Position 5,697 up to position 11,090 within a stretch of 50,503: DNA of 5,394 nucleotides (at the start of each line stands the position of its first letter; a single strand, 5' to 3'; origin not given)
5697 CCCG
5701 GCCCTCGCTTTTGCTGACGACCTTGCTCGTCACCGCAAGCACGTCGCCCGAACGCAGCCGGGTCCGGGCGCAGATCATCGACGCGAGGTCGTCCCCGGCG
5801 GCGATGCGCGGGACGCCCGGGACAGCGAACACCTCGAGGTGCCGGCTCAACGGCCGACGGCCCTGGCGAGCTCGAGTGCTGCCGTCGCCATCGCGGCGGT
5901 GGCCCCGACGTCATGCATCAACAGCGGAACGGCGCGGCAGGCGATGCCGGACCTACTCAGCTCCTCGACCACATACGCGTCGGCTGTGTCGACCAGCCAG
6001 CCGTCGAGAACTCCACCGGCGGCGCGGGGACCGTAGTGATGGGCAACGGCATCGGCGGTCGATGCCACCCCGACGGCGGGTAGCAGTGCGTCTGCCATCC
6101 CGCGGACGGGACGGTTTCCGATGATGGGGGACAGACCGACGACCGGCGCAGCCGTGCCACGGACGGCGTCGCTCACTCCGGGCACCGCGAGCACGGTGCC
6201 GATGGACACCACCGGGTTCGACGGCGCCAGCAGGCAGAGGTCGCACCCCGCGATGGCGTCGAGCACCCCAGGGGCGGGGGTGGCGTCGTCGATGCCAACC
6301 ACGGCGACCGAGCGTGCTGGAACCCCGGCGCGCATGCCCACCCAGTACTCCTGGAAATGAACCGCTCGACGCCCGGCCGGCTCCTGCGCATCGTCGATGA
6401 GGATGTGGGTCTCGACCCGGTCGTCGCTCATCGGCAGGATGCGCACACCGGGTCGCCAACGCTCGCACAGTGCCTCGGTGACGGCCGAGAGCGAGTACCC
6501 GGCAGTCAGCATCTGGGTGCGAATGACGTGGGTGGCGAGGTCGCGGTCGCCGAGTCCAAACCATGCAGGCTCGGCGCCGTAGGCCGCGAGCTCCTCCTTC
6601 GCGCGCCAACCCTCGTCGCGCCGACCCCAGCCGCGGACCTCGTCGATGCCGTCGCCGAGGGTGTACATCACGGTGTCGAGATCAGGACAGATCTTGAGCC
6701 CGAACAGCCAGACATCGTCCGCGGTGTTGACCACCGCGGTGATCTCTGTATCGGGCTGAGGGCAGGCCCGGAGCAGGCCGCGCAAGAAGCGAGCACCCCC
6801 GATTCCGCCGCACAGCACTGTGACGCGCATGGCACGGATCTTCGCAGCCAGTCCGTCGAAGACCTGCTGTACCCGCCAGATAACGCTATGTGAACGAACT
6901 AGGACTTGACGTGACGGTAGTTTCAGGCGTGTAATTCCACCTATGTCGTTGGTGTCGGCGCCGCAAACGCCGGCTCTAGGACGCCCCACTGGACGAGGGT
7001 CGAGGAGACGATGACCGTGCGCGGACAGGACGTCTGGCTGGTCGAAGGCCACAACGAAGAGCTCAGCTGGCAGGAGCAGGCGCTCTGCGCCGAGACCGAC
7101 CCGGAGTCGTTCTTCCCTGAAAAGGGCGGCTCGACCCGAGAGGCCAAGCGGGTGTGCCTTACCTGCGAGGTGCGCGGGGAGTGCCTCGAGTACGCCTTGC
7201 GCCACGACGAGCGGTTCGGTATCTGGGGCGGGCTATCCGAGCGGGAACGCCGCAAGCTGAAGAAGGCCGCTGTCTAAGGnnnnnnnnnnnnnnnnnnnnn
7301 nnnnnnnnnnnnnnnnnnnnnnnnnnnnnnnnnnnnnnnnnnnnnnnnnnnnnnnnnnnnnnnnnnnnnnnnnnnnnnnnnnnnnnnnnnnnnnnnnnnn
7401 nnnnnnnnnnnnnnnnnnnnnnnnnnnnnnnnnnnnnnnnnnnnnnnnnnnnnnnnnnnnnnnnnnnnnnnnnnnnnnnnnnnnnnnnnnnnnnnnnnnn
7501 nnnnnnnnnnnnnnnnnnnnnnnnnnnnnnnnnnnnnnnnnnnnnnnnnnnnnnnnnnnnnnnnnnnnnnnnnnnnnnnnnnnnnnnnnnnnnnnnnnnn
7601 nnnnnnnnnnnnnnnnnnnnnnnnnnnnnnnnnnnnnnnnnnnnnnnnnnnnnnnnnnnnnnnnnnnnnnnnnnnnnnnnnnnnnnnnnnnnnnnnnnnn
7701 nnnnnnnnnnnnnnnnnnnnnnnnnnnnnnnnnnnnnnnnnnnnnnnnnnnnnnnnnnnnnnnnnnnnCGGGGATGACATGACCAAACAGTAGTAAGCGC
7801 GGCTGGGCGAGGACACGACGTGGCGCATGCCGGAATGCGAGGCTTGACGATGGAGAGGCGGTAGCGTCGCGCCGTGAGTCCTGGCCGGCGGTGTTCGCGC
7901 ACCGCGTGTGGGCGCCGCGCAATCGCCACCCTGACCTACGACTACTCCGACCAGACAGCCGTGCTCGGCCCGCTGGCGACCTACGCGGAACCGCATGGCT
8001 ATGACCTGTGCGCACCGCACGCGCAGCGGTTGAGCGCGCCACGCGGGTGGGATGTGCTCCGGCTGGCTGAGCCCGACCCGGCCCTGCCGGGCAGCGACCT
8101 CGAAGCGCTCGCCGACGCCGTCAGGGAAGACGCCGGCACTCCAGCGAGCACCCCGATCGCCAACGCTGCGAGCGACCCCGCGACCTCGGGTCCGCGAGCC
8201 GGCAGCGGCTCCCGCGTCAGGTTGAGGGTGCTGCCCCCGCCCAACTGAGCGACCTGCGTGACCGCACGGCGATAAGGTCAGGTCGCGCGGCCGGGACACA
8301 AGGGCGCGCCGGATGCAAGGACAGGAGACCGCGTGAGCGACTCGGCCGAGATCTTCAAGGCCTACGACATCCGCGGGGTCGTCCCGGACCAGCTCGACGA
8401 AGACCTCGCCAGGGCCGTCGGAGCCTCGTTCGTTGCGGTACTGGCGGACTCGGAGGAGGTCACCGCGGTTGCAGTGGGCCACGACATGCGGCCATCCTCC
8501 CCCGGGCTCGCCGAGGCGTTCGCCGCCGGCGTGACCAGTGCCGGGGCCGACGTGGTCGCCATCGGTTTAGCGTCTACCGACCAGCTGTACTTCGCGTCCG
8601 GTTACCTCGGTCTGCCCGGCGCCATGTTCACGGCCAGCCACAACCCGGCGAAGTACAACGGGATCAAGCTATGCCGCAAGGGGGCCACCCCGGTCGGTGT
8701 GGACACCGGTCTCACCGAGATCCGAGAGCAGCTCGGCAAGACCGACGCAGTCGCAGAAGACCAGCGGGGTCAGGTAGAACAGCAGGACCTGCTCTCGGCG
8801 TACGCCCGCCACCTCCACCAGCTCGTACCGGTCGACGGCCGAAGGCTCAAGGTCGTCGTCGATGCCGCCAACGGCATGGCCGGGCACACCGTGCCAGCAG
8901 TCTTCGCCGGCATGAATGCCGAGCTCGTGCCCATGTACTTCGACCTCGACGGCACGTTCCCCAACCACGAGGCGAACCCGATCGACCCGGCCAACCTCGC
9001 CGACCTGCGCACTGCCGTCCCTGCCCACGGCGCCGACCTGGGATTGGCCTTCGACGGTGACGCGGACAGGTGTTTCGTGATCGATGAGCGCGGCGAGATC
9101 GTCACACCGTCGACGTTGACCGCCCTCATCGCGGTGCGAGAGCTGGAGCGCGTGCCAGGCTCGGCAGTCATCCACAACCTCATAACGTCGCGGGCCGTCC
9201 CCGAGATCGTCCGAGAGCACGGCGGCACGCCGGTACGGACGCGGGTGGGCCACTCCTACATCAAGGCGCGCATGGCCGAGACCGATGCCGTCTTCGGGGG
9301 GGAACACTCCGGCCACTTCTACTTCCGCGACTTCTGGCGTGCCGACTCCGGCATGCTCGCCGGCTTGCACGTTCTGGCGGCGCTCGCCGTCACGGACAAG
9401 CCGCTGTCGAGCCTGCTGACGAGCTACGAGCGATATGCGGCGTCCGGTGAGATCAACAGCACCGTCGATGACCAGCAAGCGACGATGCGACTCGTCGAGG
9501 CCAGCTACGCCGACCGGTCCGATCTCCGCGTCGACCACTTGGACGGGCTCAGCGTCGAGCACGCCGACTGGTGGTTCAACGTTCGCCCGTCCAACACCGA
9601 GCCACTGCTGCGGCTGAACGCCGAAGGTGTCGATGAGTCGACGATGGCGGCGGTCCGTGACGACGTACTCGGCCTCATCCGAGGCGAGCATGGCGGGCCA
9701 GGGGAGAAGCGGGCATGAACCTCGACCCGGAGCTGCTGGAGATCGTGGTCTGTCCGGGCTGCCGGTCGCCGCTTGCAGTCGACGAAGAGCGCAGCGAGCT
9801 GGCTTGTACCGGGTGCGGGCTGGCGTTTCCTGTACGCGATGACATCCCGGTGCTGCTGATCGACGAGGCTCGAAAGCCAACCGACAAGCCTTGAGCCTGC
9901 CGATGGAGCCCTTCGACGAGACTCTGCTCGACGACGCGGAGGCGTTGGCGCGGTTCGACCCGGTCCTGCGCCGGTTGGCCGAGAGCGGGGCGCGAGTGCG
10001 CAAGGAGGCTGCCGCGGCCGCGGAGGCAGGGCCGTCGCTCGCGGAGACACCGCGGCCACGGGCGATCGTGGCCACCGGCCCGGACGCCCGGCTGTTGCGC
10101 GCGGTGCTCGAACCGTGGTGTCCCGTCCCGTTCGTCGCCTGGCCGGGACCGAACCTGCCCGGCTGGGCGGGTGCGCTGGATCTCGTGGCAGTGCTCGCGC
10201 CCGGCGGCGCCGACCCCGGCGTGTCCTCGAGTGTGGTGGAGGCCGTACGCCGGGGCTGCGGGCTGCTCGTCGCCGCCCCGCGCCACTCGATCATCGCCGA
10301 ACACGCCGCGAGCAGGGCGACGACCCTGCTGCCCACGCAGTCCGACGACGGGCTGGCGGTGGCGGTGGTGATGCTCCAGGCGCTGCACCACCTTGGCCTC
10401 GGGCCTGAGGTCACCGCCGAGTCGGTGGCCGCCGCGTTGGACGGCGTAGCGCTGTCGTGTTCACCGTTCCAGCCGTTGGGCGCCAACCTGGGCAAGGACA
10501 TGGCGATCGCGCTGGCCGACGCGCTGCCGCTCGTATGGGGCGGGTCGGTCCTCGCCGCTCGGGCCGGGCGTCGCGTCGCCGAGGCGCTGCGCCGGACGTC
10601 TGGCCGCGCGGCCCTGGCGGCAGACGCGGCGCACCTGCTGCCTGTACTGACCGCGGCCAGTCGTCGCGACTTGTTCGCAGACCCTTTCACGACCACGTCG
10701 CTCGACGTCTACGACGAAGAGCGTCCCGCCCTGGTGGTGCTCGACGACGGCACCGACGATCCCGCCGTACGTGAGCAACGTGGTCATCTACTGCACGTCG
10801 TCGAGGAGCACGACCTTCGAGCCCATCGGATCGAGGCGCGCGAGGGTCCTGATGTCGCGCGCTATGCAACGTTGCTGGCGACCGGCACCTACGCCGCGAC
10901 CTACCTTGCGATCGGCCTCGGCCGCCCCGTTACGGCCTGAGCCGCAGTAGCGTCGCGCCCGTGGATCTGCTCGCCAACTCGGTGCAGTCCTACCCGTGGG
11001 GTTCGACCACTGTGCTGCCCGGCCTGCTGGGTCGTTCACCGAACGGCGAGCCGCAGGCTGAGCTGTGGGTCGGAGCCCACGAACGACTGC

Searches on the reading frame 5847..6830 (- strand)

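Call 44: search_protein_families(library=pfam, proteins=[window:5847-6830:-], max_evalue=0.001)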
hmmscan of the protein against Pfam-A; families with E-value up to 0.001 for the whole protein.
window:5847-6830:- (327 aa): 1 family
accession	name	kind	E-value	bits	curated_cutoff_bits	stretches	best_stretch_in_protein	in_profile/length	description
PF01933.23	CofD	-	4e-58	197.4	30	1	3-284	1-255/290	2-phospho-L-lactate transferase CofD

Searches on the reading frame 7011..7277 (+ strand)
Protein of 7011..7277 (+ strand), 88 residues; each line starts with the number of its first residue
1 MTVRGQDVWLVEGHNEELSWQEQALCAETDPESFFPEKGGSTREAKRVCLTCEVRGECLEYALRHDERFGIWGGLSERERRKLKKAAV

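Call 44: search_protein_families(library=pfam, proteins=[window:7011-7277:+], max_evalue=0.001)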
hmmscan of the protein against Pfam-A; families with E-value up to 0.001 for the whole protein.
window:7011-7277:+ (88 aa): 1 family
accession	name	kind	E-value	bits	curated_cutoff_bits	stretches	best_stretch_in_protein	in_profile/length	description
PF02467.21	Whib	-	1.3e-26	93.4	23.6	1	20-83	1-65/65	Transcription factor WhiB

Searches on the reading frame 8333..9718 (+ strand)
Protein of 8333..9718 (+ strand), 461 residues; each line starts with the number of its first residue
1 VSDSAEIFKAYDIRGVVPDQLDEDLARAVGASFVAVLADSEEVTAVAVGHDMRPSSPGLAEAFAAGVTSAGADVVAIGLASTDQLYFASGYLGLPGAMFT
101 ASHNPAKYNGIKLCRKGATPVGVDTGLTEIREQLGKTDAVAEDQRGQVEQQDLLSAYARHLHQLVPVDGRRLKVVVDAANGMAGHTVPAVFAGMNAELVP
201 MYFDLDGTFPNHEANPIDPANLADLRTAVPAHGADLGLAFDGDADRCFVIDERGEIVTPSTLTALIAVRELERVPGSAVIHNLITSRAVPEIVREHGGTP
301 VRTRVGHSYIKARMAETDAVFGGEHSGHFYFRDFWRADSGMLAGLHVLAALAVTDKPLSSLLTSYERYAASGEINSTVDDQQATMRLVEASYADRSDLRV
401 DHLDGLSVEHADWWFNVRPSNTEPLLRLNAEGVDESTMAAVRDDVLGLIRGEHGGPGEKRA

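Call 44: search_protein_families(library=pfam, proteins=[window:8333-9718:+], max_evalue=0.001)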
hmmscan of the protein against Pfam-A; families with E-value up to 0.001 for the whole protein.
window:8333-9718:+ (461 aa): 4 families
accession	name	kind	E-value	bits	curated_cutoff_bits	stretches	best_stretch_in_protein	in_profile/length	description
PF02878.22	PGM_PMM_I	-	6.6e-33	113.8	22.5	1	6-138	2-135/138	Phosphoglucomutase/phosphomannomutase, alpha/beta/alpha domain I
PF02880.22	PGM_PMM_III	-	2e-29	102.5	20.7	1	262-368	5-115/115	Phosphoglucomutase/phosphomannomutase, alpha/beta/alpha domain III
PF02879.22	PGM_PMM_II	-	1.2e-26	93.6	29.3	1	156-254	2-103/103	Phosphoglucomutase/phosphomannomutase, alpha/beta/alpha domain II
PF00408.26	PGM_PMM_IV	-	8.2e-12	45.5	23.1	1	373-446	1-66/68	Phosphoglucomutase/phosphomannomutase, C-terminal domain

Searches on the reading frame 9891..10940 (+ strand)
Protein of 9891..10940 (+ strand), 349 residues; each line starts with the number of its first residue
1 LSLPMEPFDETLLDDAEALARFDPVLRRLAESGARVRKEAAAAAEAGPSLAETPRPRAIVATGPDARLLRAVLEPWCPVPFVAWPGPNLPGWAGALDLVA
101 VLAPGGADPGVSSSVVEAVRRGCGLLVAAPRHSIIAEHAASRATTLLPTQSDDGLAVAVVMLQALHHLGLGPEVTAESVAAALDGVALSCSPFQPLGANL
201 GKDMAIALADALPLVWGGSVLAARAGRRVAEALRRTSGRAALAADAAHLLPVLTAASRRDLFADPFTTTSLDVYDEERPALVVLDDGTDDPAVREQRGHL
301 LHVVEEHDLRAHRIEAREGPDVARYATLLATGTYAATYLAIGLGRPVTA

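Call 44: search_protein_families(library=pfam, proteins=[window:9891-10940:+], max_evalue=0.001)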
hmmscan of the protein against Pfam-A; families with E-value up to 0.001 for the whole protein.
window:9891-10940:+ (349 aa): 1 family
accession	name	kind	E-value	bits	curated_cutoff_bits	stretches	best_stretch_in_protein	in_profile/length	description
PF10432.14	bact-PGI_C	-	3e-10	40.6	24.5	1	199-344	3-135/151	Bacterial phospho-glucose isomerase C-terminal SIS domain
